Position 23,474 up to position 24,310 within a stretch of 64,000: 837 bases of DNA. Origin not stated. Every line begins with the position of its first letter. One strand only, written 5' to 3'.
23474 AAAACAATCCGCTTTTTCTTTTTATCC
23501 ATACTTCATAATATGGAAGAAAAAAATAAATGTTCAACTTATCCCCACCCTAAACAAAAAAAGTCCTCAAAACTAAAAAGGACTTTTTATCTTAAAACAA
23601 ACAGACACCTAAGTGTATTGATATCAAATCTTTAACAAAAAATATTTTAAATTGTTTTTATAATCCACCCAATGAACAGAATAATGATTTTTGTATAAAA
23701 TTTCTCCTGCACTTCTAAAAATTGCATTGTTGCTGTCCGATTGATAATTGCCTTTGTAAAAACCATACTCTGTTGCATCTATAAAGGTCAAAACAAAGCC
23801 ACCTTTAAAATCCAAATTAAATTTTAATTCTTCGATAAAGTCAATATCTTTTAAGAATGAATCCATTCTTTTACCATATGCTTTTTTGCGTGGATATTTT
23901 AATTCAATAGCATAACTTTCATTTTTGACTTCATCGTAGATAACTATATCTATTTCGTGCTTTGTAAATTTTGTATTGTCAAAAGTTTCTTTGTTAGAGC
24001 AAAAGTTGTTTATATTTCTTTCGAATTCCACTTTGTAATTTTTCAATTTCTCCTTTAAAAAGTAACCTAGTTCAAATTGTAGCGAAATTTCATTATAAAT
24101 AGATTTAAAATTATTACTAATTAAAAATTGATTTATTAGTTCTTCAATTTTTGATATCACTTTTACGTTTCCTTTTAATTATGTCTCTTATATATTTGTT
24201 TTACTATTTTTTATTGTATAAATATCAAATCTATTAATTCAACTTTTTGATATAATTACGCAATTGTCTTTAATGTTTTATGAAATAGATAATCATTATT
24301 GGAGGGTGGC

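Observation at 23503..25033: AT-rich three-gene islet between the TVP38-family gene and recR: nuclease-like protein, repeat miniprotein and XRE regulator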

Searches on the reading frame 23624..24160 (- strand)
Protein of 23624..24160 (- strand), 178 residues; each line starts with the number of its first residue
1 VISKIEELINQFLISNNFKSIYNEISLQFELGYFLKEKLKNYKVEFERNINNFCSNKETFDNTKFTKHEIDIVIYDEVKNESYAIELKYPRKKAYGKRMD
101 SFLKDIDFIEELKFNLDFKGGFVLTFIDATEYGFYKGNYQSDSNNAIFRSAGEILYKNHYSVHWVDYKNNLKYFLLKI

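Call 4: search_protein_families(library=pfam, proteins=[window:23624-24160:-], max_evalue=1)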
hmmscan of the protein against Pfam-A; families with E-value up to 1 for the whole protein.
window:23624-24160:- (178 aa): 1 family
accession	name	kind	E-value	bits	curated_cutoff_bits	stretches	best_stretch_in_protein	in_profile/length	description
PF03008.20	DUF234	-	0.015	16.1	22.5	1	54-92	64-93/100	Archaea bacterial proteins of unknown function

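Call 5: search_protein_families(library=padloc, proteins=[window:23624-24160:-], max_evalue=1)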
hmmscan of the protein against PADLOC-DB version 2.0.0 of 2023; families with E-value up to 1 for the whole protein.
window:23624-24160:- (178 aa): 0 families

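Call 8: search_protein_families(library=phrogs, proteins=[window:23624-24160:-], max_evalue=1)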
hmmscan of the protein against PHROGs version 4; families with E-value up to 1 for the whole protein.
window:23624-24160:- (178 aa): 0 families

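Call 9: search_protein_families(library=ncbifam, proteins=[window:23624-24160:-], max_evalue=1)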
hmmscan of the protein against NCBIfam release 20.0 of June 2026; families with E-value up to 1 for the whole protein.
window:23624-24160:- (178 aa): 1 family
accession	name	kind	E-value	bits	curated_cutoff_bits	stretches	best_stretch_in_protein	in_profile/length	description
NF010050.0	PRK13526.1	equivalog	0.0099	15.6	181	1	46-111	63-120/179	glutamine amidotransferase subunit PdxT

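Call 10: find_homologous_proteins(query=window:23624-24160:-, max_evalue=0.01)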
Query window:23624-24160:- (178 aa): 69 proteins with E <= 0.01 among 136 candidates.
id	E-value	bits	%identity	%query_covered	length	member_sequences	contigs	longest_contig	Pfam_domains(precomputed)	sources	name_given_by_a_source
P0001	9.4e-110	382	100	100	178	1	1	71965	-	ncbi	-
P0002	1.0e-76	275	72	100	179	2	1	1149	-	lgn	-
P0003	4.4e-58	214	63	100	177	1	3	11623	-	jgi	-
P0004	6.5e-43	165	63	79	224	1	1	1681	-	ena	-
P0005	2.2e-26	111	43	100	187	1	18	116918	-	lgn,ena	-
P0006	2.4e-26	111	49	75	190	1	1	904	-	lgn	-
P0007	4.5e-25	107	51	77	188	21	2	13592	-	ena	-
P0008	1.2e-23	102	40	98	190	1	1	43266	-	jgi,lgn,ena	-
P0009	3.5e-23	100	38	98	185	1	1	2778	-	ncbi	-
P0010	5.7e-23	100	41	98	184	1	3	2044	-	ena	-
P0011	8.7e-23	99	42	89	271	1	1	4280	PF24698.2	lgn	-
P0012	5.0e-21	93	41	98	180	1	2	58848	-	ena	-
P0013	5.9e-21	93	42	96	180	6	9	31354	-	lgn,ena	-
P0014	6.0e-21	93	41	98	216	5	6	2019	-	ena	-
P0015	6.5e-21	93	42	97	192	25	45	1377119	-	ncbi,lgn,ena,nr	ncbi:putative uncharacterized protein [Eubacterium sp. CAG:161]|nr:putative uncharacterized protein 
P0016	9.7e-21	92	39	98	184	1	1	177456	-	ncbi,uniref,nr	ncbi:hypothetical protein [Halobacillus litoralis]|uniref:hypothetical protein n=1 Tax=Halobacillus 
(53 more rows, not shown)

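Call 14: find_encoding_contigs(protein=P0001, flank=6000, max_places=3)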
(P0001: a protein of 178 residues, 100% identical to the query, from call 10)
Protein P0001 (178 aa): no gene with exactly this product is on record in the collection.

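Call 15: find_encoding_contigs(protein=P0003, flank=6000, max_places=3)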
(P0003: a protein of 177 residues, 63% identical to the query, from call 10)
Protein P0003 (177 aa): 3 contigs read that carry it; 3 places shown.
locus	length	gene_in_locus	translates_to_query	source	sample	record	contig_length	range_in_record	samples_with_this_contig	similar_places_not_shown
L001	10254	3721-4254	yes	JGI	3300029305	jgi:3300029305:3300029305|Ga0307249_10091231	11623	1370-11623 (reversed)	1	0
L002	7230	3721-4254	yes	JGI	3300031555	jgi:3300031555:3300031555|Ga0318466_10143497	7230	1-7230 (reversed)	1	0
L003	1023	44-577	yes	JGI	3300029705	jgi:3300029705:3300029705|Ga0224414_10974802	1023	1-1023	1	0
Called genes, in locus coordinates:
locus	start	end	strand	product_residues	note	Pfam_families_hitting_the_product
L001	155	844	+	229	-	PF00149:Metallophos, PF06874:FBPase_2 (faint), PF12850:Metallophos_2 (faint)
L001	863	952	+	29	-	-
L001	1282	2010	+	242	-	-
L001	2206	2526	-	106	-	-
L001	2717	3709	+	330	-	PF13280:WYL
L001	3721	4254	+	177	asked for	-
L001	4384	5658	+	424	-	PF20720:nSTAND3 (weak), PF00004:AAA, PF17862:AAA_lid_3 (faint), PF01434:Peptidase_M41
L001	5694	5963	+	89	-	PF01661:Macro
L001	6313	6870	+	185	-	-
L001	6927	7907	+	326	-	-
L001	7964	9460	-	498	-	PF11074:DUF2779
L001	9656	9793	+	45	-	-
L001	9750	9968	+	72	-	-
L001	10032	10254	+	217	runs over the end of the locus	-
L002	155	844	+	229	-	PF00149:Metallophos, PF06874:FBPase_2 (faint), PF12850:Metallophos_2 (faint)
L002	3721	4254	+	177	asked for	-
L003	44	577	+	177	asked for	-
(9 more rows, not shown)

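Call 16: find_encoding_contigs(protein=P0005, flank=5000, max_places=4)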
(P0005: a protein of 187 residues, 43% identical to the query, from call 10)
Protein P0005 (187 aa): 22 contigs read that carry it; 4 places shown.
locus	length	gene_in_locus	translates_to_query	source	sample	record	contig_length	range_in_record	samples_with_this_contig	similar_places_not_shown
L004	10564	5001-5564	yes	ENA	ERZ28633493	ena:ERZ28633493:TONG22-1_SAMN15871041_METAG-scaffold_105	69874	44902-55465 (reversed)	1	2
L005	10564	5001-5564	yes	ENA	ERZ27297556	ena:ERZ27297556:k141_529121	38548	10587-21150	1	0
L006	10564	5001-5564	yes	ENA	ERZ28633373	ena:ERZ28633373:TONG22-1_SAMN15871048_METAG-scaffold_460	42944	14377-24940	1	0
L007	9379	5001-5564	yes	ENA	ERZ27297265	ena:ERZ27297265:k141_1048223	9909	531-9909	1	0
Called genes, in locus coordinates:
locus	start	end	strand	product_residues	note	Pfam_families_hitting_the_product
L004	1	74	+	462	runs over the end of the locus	PF06245:DUF1015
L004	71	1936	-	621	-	PF00270:DEAD, PF04851:ResIII (weak), PF00271:Helicase_C, PF16124:RecQ_Zn_bind, PF09382:RQC, PF00570:HRDC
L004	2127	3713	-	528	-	PF13541:ChlI, PF01078:Mg_chelatase, PF00493:MCM (weak), PF13335:Mg_chelatase_C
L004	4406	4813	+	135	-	-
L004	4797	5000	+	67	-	-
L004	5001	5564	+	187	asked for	-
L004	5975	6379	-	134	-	-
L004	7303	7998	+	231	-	PF00771:FHIPEP (faint)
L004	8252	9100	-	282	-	PF02811:PHP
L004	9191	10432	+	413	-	PF00027:cNMP_binding, PF13545:HTH_Crp_2 (weak)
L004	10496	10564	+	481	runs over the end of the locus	-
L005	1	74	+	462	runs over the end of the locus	PF06245:DUF1015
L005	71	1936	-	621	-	PF00270:DEAD, PF04851:ResIII (weak), PF00271:Helicase_C, PF16124:RecQ_Zn_bind, PF09382:RQC, PF00570:HRDC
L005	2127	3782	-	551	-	PF13541:ChlI, PF01078:Mg_chelatase, PF00493:MCM (weak), PF13335:Mg_chelatase_C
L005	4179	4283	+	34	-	-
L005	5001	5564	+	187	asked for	-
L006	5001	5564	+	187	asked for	-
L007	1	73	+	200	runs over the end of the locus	?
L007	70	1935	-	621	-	PF00270:DEAD, PF04851:ResIII (weak), PF00271:Helicase_C, PF16124:RecQ_Zn_bind, PF09382:RQC, PF00570:HRDC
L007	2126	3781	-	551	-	PF13541:ChlI, PF01078:Mg_chelatase, PF00493:MCM (weak), PF13335:Mg_chelatase_C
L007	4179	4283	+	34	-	-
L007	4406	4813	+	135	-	-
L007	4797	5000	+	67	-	-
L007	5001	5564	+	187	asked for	-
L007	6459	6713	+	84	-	-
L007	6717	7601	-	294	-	PF01555:N6_N4_Mtase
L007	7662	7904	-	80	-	-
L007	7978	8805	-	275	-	PF04556:DpnII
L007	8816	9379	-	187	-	?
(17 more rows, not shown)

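Call 17: find_encoding_contigs(protein=P0015, flank=5000, max_places=4)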
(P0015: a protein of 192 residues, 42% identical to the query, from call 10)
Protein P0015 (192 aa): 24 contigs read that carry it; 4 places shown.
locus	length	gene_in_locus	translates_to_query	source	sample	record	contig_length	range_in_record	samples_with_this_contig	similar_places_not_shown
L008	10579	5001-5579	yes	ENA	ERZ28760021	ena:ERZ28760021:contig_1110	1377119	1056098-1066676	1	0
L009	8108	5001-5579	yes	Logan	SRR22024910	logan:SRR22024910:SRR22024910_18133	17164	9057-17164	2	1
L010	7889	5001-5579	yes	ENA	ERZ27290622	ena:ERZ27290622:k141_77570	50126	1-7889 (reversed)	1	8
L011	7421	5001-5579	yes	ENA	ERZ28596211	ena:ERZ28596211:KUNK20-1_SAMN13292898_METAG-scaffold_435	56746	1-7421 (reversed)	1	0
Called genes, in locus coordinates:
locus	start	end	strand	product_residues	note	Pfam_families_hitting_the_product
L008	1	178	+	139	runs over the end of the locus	PF00164:Ribosom_S12_S23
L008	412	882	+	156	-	PF00177:Ribosomal_S7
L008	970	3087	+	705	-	PF00009:GTP_EFTU, PF22042:EF-G_D2, PF03144:GTP_EFTU_D2, PF14492:EFG_III, PF16658:RF3_C (weak), PF03764:EFG_IV, PF00679:EFG_C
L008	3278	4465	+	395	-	PF00009:GTP_EFTU, PF03144:GTP_EFTU_D2, PF03143:GTP_EFTU_D3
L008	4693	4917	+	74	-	-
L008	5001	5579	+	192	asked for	-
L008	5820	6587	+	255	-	PF12686:DUF3800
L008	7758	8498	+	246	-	PF00078:RVT_1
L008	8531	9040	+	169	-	PF08388:GIIM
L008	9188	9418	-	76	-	-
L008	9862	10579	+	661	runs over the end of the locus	PF02463:SMC_N, PF11398:DUF2813 (faint), PF13175:AAA_15, PF13304:AAA_21, PF13175:AAA_15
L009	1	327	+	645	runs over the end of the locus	PF02463:SMC_N, PF11398:DUF2813 (weak), PF13175:AAA_15, PF13476:AAA_23, PF13555:AAA_29 (weak), PF13304:AAA_21, PF13175:AAA_15, PF20469:OLD-like_TOPRIM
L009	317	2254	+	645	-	PF00580:UvrD-helicase, PF13245:AAA_19, PF13361:UvrD_C (weak)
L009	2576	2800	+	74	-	-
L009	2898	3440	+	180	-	-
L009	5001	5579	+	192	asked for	-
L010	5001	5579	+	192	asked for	-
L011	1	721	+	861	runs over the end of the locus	PF04851:ResIII, PF18766:SWI2_SNF2 (weak)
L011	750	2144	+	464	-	PF04326:SLFN_AlbA_2, PF08220:HTH_DeoR (faint)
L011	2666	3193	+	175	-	PF13673:Acetyltransf_10 (weak), PF00583:Acetyltransf_1, PF13508:Acetyltransf_7 (weak)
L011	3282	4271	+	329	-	-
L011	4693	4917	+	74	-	-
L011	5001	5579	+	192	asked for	-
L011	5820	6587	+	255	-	PF12686:DUF3800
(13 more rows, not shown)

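Call 18: find_encoding_contigs(protein=P0016, flank=5000, max_places=2)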
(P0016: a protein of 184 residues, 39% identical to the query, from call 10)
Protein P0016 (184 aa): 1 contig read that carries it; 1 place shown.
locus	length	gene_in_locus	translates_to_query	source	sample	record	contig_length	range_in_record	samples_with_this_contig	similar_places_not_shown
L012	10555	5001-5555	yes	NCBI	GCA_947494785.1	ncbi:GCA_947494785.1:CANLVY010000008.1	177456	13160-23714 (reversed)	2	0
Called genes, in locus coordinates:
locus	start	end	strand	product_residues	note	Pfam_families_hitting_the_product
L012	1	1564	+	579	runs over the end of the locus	PF01979:Amidohydro_1, PF07969:Amidohydro_3 (weak), PF13382:Adenine_deam_C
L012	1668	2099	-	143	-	PF04480:DUF559, PF18741:MTES_1575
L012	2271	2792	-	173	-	PF19754:DUF6241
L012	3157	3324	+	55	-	PF14152:YfhE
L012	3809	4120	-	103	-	PF13495:Phage_int_SAM_4 (weak)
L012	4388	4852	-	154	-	PF07453:NUMOD1 (weak), PF22083:I-HmuI_NUMOD-like (weak)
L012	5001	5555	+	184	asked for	-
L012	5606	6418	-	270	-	PF14338:Mrr_N, PF04471:Mrr_cat, PF22722:NA-iREase1 (weak)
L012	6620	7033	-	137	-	-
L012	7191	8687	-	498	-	PF01420:Methylase_S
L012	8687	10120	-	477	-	PF12161:HsdM_N, PF02384:N6_Mtase, PF07669:Eco57I (weak)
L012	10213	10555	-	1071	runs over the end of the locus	PF00270:DEAD, PF04851:ResIII, PF18766:SWI2_SNF2, PF00271:Helicase_C, PF08463:EcoEI_R_C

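Call 19: predict_structure(alignment_id=A1)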
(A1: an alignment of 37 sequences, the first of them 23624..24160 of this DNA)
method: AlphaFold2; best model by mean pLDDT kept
length: 178 residues; sequences in the alignment: 37
mean_pLDDT: 93.7   pTM: 0.90
mean pLDDT of the five models: 93.7, 88.9, 88.5, 88.2, 87.5
residues with pLDDT >= 90: 140; 70-90: 38; 50-70: 0; < 50: 0
segments of 3 or more residues with pLDDT < 50: none
pLDDT, mean of each block of 10 residues (from residue 1): 98 88 94 98 98 90 96 96 97 87 97 97 96 89 88 88 93 96
secondary structure, 60 per line:
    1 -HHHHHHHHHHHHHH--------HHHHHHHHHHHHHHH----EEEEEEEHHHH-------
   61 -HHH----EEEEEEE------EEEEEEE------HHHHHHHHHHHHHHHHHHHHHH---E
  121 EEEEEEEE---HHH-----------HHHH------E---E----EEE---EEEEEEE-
elements in order: H2-15 H24-38 E43-49 H50-53 E69-75 E82-88 H95-116 E120-128 H146-149 E165-167 E171-177

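Call 30: list_cluster_members(proteins=[window:23624-24160:-, window:24332-24574:-, window:24798-24995:+, window:25034-25630:-, window:22804-23502:-, window:22039-22803:+])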
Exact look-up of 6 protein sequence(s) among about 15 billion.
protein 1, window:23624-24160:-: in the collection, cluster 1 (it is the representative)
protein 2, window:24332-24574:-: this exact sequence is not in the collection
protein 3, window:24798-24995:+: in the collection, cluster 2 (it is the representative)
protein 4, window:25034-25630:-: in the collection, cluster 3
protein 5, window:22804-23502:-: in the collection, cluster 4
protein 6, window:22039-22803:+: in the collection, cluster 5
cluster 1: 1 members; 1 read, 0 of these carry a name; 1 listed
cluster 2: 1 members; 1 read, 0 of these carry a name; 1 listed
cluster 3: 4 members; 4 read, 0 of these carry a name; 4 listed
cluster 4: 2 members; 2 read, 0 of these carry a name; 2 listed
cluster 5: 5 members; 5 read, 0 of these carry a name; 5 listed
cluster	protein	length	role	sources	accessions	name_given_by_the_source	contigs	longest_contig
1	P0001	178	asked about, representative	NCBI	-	-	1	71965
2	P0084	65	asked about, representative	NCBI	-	-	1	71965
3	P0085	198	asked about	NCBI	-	-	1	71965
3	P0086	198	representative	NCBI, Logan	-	-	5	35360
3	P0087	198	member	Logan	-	-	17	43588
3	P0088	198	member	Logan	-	-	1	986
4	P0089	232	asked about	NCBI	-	-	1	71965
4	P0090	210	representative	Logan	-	-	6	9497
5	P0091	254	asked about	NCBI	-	-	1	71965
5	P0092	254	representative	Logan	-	-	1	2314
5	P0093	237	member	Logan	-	-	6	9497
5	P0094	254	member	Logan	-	-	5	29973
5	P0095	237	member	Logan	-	-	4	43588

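Call 32: find_encoding_contigs(protein=P0087, flank=6000, max_places=6)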
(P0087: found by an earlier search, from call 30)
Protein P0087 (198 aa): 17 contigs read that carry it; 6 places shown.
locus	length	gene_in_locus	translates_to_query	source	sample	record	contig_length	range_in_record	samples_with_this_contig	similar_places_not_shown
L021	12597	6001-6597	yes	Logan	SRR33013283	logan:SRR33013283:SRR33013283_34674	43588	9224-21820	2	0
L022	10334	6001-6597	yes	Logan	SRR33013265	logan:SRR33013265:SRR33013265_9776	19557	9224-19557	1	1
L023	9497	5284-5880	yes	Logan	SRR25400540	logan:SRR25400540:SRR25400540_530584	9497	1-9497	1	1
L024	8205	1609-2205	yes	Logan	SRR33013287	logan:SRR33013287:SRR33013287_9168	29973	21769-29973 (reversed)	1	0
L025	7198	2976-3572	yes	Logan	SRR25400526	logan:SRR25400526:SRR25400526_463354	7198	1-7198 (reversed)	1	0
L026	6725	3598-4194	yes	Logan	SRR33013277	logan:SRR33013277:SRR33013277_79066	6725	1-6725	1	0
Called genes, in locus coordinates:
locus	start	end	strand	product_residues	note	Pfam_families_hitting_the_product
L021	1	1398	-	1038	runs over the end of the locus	PF07581:Glug (faint)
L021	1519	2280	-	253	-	-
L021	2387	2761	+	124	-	PF14622:Ribonucleas_3_3 (weak), PF00636:Ribonuclease_3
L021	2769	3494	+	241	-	PF08032:SpoU_sub_bind, PF22435:MRM3-like_sub_bind (faint), PF00588:SpoU_methylase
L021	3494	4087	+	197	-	PF04542:Sigma70_r2, PF08281:Sigma70_r4_2 (weak)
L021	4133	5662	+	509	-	PF05496:RuvB_N (faint), PF13177:DNA_pol3_delta2, PF13401:AAA_22 (faint), PF13604:AAA_30 (faint), PF00004:AAA, PF07728:AAA_5 (faint), PF22608:DNAX_ATPase_lid, PF12169:DNA_pol3_gamma3, +1 more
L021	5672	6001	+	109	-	PF02575:YbaB_DNA_bd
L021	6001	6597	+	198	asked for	PF21176:RecR_HhH, PF02132:RecR_ZnF (weak), PF01751:Toprim, PF13662:Toprim_4, PF21175:RecR_C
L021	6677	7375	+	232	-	PF09335:VTT_dom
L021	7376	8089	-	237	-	PF08769:Spo0A_C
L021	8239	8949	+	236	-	PF01171:ATP_bind_3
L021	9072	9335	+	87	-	PF12116:SpoIIID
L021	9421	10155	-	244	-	PF18912:DZR_2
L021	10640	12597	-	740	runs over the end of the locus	PF23139:OB_YrrC, PF14490:HHH_RecD2, PF05970:PIF1 (weak), PF13086:AAA_11, PF13604:AAA_30, PF13245:AAA_19, PF18335:SH3_13, PF13538:UvrD_C_2, +6 more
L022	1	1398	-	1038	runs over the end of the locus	PF07581:Glug (faint)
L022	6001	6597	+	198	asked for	PF21176:RecR_HhH, PF02132:RecR_ZnF (weak), PF01751:Toprim, PF13662:Toprim_4, PF21175:RecR_C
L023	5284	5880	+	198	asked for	PF21176:RecR_HhH, PF02132:RecR_ZnF (weak), PF01751:Toprim, PF13662:Toprim_4, PF21175:RecR_C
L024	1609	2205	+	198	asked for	PF21176:RecR_HhH, PF02132:RecR_ZnF (weak), PF01751:Toprim, PF13662:Toprim_4, PF21175:RecR_C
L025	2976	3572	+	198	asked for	PF21176:RecR_HhH, PF02132:RecR_ZnF (weak), PF01751:Toprim, PF13662:Toprim_4, PF21175:RecR_C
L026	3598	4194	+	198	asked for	PF21176:RecR_HhH, PF02132:RecR_ZnF (weak), PF01751:Toprim, PF13662:Toprim_4, PF21175:RecR_C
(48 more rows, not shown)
